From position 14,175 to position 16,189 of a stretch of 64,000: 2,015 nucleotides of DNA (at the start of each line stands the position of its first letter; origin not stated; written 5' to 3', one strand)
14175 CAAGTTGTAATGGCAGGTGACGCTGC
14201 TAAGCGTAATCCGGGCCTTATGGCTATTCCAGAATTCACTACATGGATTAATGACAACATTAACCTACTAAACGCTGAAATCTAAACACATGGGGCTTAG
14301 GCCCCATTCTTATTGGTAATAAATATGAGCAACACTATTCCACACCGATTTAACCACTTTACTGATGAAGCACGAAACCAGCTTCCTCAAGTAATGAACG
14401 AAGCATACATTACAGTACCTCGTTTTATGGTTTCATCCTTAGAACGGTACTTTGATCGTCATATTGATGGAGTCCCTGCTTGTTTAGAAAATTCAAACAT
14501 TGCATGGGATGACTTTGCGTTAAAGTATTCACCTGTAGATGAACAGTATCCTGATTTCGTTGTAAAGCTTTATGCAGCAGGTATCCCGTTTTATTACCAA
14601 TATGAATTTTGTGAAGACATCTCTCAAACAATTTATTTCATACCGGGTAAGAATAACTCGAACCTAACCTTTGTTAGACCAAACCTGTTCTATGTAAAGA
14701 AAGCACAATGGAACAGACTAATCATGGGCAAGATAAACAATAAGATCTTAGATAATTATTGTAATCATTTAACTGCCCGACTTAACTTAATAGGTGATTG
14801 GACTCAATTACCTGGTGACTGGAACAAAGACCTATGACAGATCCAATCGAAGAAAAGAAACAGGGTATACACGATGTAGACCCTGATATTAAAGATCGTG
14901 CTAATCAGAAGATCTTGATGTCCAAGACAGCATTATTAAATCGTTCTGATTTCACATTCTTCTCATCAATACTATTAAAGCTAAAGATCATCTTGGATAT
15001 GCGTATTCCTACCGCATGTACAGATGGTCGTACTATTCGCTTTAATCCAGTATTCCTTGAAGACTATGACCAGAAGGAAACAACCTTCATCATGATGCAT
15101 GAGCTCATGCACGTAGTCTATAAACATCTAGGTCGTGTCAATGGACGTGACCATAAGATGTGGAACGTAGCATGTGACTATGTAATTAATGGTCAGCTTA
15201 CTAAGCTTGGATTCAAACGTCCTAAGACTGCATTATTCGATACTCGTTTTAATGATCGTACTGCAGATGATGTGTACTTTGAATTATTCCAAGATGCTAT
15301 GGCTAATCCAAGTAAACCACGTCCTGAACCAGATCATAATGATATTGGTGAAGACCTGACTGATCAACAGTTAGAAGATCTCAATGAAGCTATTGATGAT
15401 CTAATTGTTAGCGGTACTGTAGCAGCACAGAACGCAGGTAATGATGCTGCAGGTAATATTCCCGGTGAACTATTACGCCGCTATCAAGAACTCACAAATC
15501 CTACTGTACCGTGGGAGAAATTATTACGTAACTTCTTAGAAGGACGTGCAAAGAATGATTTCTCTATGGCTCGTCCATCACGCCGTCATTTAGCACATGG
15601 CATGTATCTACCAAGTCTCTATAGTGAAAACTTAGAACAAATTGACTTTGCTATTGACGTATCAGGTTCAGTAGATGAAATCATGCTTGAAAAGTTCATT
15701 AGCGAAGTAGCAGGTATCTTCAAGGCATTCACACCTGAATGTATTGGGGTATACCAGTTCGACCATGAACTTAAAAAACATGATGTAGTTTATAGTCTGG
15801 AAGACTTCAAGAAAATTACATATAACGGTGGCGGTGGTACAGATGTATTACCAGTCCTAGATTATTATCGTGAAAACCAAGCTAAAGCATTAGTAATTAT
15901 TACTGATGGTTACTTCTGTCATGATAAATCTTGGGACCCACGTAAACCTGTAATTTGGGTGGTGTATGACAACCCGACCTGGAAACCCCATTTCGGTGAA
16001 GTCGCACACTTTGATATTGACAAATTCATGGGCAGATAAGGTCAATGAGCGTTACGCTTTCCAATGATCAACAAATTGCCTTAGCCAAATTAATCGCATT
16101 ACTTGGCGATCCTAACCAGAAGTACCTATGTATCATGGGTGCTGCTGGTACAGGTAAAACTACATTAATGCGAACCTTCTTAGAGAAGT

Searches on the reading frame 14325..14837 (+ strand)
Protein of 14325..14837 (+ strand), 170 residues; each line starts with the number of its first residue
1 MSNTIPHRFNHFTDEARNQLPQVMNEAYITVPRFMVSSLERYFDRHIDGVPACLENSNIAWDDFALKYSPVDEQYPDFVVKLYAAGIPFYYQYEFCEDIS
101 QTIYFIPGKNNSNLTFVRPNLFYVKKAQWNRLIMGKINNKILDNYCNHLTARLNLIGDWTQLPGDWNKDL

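Call 5: search_protein_families(library=phrogs, proteins=[window:14325-14837:+], max_evalue=1)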
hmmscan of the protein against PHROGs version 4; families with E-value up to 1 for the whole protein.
window:14325-14837:+ (170 aa): 1 family
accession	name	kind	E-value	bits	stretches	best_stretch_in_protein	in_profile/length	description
phrog_27560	-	unknown function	0.13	13.4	1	50-84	95-128/146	-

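Call 6: search_protein_families(library=pfam, proteins=[window:14325-14837:+], max_evalue=1)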
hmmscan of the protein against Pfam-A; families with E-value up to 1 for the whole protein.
window:14325-14837:+ (170 aa): 2 families
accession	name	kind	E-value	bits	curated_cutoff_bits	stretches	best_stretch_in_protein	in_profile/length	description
PF14832.11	Tautomerase_3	-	0.0065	17.2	25.7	1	5-37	6-40/138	Putative oxalocrotonate tautomerase enzyme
PF01666.22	DX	-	0.11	13.4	25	0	87-113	13-38/76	DX module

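Call 60: search_dna_similar(query=window:14325-14837:+, collection=phages, mode=protein, max_evalue=0.001, max_rows=30, rows=spread)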
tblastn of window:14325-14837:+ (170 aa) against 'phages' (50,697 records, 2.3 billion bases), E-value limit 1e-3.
No match.
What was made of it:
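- Tried and rejected: A tblastn of Presley_32 against the phage collection found none (call 60).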

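Call 61: find_homologous_proteins(query=A4, max_evalue=0.01)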
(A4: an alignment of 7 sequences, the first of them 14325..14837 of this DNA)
Query A4 (7 sequences) (170 aa, profile of the alignment): 7 proteins with E <= 0.01 among 766 candidates.
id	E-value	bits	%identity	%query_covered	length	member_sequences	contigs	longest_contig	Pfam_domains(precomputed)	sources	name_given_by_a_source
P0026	9.0e-88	311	100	100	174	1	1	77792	-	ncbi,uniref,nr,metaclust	ncbi:hypothetical protein Presley_32 [Acinetobacter phage Presley]|uniref:Uncharacterized protein n=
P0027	2.1e-86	306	80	98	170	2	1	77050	-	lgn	-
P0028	3.8e-79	283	52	100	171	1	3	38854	-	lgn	-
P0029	2.9e-71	257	49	93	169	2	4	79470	-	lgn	-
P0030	1.5e-58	216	29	85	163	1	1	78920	-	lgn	-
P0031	4.1e-42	162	25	85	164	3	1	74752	-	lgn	-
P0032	4.1e-42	162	26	85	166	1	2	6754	-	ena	-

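Call 64: search_protein_families(library=ncbifam, proteins=[window:14325-14837:+], max_evalue=0.1)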
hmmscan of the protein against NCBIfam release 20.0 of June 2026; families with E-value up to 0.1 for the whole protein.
window:14325-14837:+ (170 aa): 0 families

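Call 69: predict_structure(alignment_id=A5)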
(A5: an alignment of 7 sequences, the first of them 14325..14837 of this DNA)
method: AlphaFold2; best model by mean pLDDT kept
length: 170 residues; sequences in the alignment: 7
mean_pLDDT: 78.1   pTM: 0.76
mean pLDDT of the five models: 78.1, 75.3, 73.5, 73.2, 71.8
residues with pLDDT >= 90: 48; 70-90: 77; 50-70: 20; < 50: 25
segments of 3 or more residues with pLDDT < 50: 1-12, 14-23
pLDDT, mean of each block of 10 residues (from residue 1): 37 44 67 93 87 89 80 65 90 73 90 85 85 91 94 88 72
secondary structure, 60 per line:
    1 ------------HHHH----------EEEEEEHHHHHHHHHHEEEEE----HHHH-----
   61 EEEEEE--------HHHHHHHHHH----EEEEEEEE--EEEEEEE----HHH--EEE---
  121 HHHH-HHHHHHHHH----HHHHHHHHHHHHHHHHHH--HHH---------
elements in order: H13-16 E27-32 H33-42 E43-47 H52-55 E61-66 H75-84 E89-96 E99-105 E115-117 H121-124 H126-134 H139-156
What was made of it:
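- Checked: The AF2 model of 14325-14837 has a different topology (call 69).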

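Call 88: search_protein_families(library=padloc, proteins=[window:14325-14837:+], max_evalue=0.1)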
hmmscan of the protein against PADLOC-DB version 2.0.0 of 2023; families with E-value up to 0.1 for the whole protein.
window:14325-14837:+ (170 aa): 0 families

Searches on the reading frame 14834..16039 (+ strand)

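Call 79: search_protein_families(library=pfam, proteins=[window:14834-16039:+], max_evalue=0.01)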
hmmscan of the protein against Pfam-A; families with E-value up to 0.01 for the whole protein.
window:14834-16039:+ (401 aa): 4 families
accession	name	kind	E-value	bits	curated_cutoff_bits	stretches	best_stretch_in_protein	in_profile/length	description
PF13203.12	DUF2201_N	-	1.6e-39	136.6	23.2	1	41-262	18-270/271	Putative metallopeptidase domain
PF09967.15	DUF2201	-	2.5e-21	76.5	26.4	1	272-393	3-122/123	VWA-like domain (DUF2201)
PF10263.15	SprT-like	-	0.0019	18.5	25.6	1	66-107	44-84/108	SprT-like family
PF07067.16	DUF1340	-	0.0039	17.1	25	1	134-219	37-121/236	Protein of unknown function (DUF1340)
